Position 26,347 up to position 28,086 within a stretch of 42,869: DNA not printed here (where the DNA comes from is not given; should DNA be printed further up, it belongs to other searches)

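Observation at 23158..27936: Three tandem, diverged copies of a ~480-615-aa module with motifs I cannot assign (WY..S / H.R-(D/E)EIQSD / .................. / KFYD...KKWG / G.PLFQR)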

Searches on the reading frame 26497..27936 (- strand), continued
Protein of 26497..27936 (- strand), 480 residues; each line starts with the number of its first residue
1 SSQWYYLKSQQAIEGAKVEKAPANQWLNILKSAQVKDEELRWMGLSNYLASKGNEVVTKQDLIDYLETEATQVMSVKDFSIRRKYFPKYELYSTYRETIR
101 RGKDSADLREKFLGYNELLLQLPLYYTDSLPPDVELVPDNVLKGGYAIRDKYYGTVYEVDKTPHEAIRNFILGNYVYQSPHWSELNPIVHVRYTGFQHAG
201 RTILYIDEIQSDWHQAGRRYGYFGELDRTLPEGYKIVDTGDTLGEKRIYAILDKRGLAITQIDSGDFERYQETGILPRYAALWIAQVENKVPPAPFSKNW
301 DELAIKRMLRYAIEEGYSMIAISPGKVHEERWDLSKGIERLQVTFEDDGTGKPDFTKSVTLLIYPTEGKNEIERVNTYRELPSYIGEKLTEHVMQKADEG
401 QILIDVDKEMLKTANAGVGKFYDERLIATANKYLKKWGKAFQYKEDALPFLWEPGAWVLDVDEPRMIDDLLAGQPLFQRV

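Call 56: find_encoding_contigs(protein=P0150, flank=9000, max_places=1)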
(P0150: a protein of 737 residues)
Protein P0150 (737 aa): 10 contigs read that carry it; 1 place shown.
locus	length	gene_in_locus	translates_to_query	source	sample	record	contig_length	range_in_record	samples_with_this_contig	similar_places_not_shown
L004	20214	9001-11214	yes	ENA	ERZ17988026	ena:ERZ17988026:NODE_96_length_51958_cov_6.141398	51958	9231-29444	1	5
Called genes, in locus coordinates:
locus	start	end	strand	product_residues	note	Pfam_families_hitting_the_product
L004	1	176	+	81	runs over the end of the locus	-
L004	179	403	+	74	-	-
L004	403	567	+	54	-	-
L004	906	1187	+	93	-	-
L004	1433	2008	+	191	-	-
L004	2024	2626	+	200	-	-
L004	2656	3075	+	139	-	-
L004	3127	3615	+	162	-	-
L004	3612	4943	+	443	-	-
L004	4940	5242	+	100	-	-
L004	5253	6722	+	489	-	PF04466:Terminase_3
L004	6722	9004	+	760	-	PF16510:P22_portal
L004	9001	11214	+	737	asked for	-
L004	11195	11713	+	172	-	PF13392:HNH_3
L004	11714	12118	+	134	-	-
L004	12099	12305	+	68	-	-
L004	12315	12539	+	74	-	-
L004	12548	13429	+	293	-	-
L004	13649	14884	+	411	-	PF11651:P22_CoatProtein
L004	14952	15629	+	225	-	PF02945:Endonuclease_7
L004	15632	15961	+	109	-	-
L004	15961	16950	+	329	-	-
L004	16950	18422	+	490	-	PF11134:Phage_stabilise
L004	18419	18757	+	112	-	-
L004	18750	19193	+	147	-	-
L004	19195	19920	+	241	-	-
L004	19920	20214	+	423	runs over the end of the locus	-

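Call 67: search_protein_families(library=phrogs, proteins=[P0150, P0121, P0158, P0149, P0141, P0020, P0016], max_evalue=0.001)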
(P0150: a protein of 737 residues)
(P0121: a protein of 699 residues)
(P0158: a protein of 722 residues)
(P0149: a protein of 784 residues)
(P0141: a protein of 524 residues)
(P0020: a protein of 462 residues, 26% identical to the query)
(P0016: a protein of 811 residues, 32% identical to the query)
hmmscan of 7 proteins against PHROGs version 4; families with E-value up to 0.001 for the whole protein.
P0150 (737 aa): 1 family
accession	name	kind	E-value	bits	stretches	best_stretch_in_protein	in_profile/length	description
phrog_7348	-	lysis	1.1e-10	40.1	1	524-688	1884-2065/2564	endolysin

P0121 (699 aa): 1 family
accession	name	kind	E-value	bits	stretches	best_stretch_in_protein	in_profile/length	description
phrog_7348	-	lysis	4.2e-08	31.5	1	378-533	1815-1964/2564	endolysin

P0158 (722 aa): 1 family
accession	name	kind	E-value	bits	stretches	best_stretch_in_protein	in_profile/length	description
phrog_7348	-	lysis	5.1e-25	87.6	2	372-650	1805-2076/2564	endolysin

P0149 (784 aa): 1 family
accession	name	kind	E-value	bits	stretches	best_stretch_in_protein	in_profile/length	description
phrog_7348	-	lysis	8.2e-14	50.5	1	223-592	1605-1965/2564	endolysin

P0141 (524 aa): 1 family
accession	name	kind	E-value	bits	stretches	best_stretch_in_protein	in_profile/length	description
phrog_7348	-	lysis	3.5e-15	55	1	221-453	1805-2054/2564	endolysin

P0020 (462 aa): 1 family
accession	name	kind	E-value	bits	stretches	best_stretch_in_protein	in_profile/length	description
phrog_7348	-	lysis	1.6e-05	22.9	0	210-263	1806-1860/2564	endolysin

P0016 (811 aa): 1 family
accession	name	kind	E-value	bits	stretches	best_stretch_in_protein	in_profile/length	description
phrog_7348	-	lysis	6.6e-17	60.7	1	132-351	1736-1953/2564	endolysin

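Call 68: get_annotated_region(hit=H2, flank=7000)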
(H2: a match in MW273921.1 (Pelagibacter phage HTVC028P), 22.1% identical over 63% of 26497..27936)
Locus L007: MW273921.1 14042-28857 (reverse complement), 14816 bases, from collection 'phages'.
description: Pelagibacter phage HTVC028P, complete genome.
organism: Pelagibacter phage HTVC028P (NCBI taxid 2796519)
taxonomy: Viruses; Duplodnaviria; Heunggongvirae; Uroviricota; Caudoviricetes
host: Candidatus Pelagibacter sp. HTCC1062; source: seawater; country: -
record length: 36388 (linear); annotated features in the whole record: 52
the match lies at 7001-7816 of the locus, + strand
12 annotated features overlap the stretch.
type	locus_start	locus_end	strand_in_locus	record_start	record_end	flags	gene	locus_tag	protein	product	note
CDS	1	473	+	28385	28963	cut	-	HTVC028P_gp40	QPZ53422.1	putative tail tubular A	-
CDS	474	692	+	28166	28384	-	-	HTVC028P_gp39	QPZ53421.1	hypothetical protein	-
CDS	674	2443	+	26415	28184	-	-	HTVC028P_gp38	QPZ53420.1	putative tail tubular B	-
CDS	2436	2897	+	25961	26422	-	-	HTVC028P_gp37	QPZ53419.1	putative acetyltransferase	-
CDS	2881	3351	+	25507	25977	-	-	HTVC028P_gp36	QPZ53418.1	putative internal protein A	-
CDS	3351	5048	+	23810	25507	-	-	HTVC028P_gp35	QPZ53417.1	hypothetical protein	-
CDS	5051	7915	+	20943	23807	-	-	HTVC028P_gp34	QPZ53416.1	hypothetical protein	-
CDS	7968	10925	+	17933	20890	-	-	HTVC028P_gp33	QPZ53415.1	putative internal virion protein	-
CDS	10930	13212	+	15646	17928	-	-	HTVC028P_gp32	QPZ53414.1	putative tail fiber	-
CDS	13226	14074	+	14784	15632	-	-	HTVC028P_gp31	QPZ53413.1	hypothetical protein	-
CDS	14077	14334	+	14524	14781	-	-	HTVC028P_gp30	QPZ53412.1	hypothetical protein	-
CDS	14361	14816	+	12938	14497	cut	-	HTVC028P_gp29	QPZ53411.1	hypothetical protein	-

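Call 69: get_annotated_region(hit=H1, flank=7000)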
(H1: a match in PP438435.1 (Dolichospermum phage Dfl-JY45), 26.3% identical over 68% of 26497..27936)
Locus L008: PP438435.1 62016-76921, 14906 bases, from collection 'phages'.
description: Dolichospermum phage Dfl-JY45, complete genome.
organism: Dolichospermum phage Dfl-JY45 (NCBI taxid 3128132)
taxonomy: Viruses
host: Dolichospermum flos-aquae; source: China; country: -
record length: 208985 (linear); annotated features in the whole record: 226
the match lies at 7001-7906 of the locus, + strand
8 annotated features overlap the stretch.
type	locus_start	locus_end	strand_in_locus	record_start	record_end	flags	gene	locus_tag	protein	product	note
CDS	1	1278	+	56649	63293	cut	-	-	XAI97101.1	hypothetical protein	-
CDS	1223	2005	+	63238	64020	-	-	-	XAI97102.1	hypothetical protein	-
CDS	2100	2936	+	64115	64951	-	-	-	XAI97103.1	hypothetical protein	-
CDS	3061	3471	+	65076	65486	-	-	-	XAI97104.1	hypothetical protein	-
CDS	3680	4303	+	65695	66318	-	-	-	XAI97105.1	hypothetical protein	-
CDS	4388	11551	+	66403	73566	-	-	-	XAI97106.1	hypothetical protein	-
CDS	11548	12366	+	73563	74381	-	-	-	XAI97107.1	hypothetical protein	-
CDS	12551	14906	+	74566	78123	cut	-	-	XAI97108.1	hypothetical protein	-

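Call 70: find_related_loci(query=window:26497-27936:-, collection=viral_contigs, flank=10000)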
Query window:26497-27936:- (480 aa) in viral_contigs; peptide patterns used: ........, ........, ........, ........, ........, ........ (x = any residue, [..] = any of these).
90 stretches matched a pattern; 84 encode a relative of the query (tblastn E <= 1e-3); the best 80 are kept; 80 distinct loci.
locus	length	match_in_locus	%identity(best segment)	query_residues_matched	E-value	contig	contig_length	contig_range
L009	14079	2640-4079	97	1-480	0e+0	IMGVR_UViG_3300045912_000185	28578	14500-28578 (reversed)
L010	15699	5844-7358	24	20-438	2e-29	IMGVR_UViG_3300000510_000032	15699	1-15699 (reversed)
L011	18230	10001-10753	33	173-438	3e-26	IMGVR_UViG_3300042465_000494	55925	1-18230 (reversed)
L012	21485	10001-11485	30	5-438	3e-24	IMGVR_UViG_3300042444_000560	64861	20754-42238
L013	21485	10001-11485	30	5-438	3e-24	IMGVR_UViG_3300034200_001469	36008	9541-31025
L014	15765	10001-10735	30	177-448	6e-24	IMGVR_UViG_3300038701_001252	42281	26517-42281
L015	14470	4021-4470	40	177-332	7e-24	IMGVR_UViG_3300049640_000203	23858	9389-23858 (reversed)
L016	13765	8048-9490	26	5-440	8e-24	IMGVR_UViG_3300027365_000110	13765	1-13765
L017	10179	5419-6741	25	5-396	4e-23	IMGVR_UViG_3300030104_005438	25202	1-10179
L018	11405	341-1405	27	13-438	2e-21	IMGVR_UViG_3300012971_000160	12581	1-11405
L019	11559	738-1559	28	141-438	3e-21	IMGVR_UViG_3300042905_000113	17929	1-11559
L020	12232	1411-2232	28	141-438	3e-21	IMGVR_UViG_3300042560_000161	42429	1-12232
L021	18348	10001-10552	35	181-342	1e-20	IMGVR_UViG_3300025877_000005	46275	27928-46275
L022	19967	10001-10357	36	176-342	1e-20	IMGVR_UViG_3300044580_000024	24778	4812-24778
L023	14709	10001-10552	35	181-342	1e-20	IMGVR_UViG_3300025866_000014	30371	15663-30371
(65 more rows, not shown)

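Call 76: search_protein_families(library=pfam, proteins=[P0036, P0043, P0047, P0057], max_evalue=0.001)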
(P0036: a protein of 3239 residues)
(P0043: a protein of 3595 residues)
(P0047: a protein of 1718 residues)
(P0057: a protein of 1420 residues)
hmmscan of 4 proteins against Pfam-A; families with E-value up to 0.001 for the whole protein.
P0036 (3239 aa): 1 family
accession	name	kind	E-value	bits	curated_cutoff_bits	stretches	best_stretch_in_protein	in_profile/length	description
PF18760.7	ART-PolyVal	-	1.5e-104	347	31.2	5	1685-1827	2-139/140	ADP-Ribosyltransferase in polyvalent proteins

P0043 (3595 aa): 3 families
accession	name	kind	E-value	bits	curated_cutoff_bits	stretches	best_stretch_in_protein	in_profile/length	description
PF04002.20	RadC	-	1.1e-10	41.9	22.1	1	1767-1852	8-92/121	RadC-like JAB domain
PF25735.1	Phage_L5_gp82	-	6.4e-08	33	27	1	249-345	28-110/120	Mycobacterium phage L5 gene 82 protein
PF21128.4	MCM4_WHD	-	0.00059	20.3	24.4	0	1093-1143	6-55/75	MCM4, winged helix domain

P0047 (1718 aa): 1 family
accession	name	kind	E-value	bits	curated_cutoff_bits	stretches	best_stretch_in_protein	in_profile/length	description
PF18760.7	ART-PolyVal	-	1.2e-52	178.8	31.2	2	1556-1681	1-140/140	ADP-Ribosyltransferase in polyvalent proteins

P0057 (1420 aa): 0 families

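Call 78: search_protein_families(library=padloc, proteins=[window:26497-27936:-, P0016, P0141, P0150], max_evalue=0.01)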
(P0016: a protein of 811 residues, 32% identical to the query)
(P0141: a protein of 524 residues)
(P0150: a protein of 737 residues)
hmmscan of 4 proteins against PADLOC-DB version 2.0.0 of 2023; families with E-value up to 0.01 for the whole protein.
window:26497-27936:- (480 aa): 0 families

P0016 (811 aa): 0 families

P0141 (524 aa): 0 families

P0150 (737 aa): 0 families

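Call 79: find_related_loci(query=A2, collection=genome_contigs, flank=6000)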
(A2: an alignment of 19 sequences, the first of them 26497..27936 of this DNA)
Query A2 (480 aa) in genome_contigs; peptide patterns used: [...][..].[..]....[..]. (x = any residue, [..] = any of these).
214 stretches matched a pattern; 199 encode a relative of the query (tblastn E <= 1e-3); the best 80 are kept; 80 distinct loci.
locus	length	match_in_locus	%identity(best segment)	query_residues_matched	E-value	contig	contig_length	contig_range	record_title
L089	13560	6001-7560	29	5-477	5e-47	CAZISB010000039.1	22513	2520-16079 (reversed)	MAG TPA_asm: uncultured Acidobacteriaceae bacterium isolate SRP272529_co2_232 genome assembly, contig: NODE_3678_length_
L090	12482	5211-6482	29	24-479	6e-44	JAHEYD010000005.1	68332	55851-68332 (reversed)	MAG: Nitrosotalea sp. isolate nzgw12 NODE_30_length_68333_cov_24.693412, whole genome shotgun sequence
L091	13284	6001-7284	30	5-438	8e-38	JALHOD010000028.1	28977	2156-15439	MAG: Pseudorhodoplanes sp. isolate bin.109 c_000000007053, whole genome shotgun sequence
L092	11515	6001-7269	30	5-438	4e-37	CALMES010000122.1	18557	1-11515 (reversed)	MAG TPA_asm: uncultured Candidatus Peregrinibacteria bacterium isolate SRR5676444_bin.3_CONCOCT_v1.1_MAG genome assembly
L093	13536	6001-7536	35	5-455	7e-37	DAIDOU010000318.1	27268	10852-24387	MAG TPA_asm: Acidobacteria bacterium isolate clean3599 k141_1998320, whole genome shotgun sequence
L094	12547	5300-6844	27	5-478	2e-36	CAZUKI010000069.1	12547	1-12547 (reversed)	MAG TPA_asm: uncultured Aestuariivirga sp. isolate SRP189682_co2_292 genome assembly, contig: NODE_8843_length_12547_cov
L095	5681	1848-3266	29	5-441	3e-35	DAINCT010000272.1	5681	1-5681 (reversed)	MAG TPA_asm: Chloroflexota bacterium isolate CTOTU41323 NODE_13209_length_5681_cov_4.169392, whole genome shotgun sequen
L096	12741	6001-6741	36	176-438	2e-34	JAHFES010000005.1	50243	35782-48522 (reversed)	MAG: Nitrospiraceae bacterium isolate nzgw274 NODE_92_length_50244_cov_51.511302, whole genome shotgun sequence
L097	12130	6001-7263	28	7-445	2e-33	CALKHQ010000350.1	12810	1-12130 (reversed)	MAG TPA_asm: uncultured Alphaproteobacteria bacterium isolate SRR5251193_bin.100_CONCOCT_v1.1_MAG genome assembly, conti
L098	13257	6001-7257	28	5-442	1e-33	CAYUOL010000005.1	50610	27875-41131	MAG TPA_asm: uncultured Iamiaceae bacterium isolate SRP262948_co1_175 genome assembly, contig: NODE_648_length_50610_cov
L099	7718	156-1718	27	5-478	1e-33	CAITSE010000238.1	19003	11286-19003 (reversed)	MAG: uncultured Lentisphaerae bacterium isolate AM-2014_bin-3387 genome assembly, contig: bin-3387:238/376, whole genome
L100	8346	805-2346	26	5-465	9e-33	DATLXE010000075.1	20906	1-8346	MAG TPA_asm: Gemmatimonadaceae bacterium isolate SMAG_U13238 k141_68562, whole genome shotgun sequence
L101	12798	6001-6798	32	174-438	3e-32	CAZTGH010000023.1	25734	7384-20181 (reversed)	MAG TPA_asm: uncultured Pirellulales bacterium isolate SRP332253_co2_232 genome assembly, contig: NODE_1754_length_25734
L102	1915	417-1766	25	5-444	1e-31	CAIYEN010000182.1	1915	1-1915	MAG: uncultured Opitutae bacterium isolate UppL6_bin-0046 genome assembly, contig: bin-0046:182/282, whole genome shotgu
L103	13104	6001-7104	28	22-442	4e-31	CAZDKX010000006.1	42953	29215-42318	MAG TPA_asm: uncultured Syntrophobacteraceae bacterium isolate binchicken_co22_234 genome assembly, contig: NODE_936_len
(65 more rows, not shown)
